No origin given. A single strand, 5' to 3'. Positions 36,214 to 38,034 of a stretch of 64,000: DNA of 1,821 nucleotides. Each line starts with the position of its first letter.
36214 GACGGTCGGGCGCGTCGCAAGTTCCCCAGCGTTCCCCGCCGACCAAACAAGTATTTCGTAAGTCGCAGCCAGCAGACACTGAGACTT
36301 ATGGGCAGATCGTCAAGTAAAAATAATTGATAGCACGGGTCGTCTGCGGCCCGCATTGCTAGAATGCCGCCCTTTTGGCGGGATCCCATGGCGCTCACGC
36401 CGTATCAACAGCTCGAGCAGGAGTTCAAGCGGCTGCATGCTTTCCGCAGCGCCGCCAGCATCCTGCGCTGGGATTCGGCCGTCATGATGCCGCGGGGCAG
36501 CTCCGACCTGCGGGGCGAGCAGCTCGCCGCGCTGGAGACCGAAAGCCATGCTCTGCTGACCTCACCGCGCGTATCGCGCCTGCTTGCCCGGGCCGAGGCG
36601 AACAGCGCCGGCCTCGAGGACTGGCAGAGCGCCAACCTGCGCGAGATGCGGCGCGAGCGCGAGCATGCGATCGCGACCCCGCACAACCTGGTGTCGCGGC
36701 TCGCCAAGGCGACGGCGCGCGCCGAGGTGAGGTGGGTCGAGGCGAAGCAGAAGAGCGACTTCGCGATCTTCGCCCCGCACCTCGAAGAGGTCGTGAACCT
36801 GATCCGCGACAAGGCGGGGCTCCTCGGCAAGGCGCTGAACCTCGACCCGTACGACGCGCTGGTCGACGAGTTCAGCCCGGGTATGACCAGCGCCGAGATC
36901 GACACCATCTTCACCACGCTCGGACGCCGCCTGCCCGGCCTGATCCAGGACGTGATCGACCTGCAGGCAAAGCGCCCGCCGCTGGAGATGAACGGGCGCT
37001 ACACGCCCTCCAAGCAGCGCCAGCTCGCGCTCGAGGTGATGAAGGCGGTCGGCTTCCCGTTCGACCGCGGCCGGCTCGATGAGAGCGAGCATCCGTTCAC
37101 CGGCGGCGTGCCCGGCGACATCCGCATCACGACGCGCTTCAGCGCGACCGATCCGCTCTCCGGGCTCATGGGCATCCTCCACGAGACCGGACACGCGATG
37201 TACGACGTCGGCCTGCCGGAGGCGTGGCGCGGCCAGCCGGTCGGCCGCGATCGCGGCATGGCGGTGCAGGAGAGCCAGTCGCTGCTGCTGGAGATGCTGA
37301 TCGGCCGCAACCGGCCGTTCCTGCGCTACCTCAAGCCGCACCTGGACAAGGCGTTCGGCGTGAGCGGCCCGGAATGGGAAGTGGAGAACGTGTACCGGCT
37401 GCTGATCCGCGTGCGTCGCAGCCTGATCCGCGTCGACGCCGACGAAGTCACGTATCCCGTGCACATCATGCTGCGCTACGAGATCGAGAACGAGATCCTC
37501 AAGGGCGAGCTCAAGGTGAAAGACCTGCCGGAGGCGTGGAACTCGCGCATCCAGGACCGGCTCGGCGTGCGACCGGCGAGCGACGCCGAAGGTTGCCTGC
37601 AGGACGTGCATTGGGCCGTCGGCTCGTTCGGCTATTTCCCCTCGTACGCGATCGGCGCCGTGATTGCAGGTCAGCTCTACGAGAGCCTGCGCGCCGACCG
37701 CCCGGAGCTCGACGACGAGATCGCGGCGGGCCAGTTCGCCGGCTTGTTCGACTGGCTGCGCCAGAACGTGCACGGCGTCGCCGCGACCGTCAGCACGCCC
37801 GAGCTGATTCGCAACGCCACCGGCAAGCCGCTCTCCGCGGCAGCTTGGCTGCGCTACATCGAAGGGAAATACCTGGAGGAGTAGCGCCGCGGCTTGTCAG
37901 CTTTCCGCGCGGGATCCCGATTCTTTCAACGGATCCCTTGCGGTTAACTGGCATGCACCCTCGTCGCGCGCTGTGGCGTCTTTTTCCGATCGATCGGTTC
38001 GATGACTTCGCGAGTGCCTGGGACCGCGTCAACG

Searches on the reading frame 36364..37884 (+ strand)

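Call 15: search_protein_families(library=pfam, proteins=[window:36364-37884:+])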
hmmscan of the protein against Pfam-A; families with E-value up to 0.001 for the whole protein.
window:36364-37884:+ (506 aa): 1 family
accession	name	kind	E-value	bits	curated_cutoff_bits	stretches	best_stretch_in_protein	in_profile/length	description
PF02074.21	Peptidase_M32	-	1.8e-158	528.6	25.1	1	17-503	2-489/489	Carboxypeptidase Taq (M32) metallopeptidase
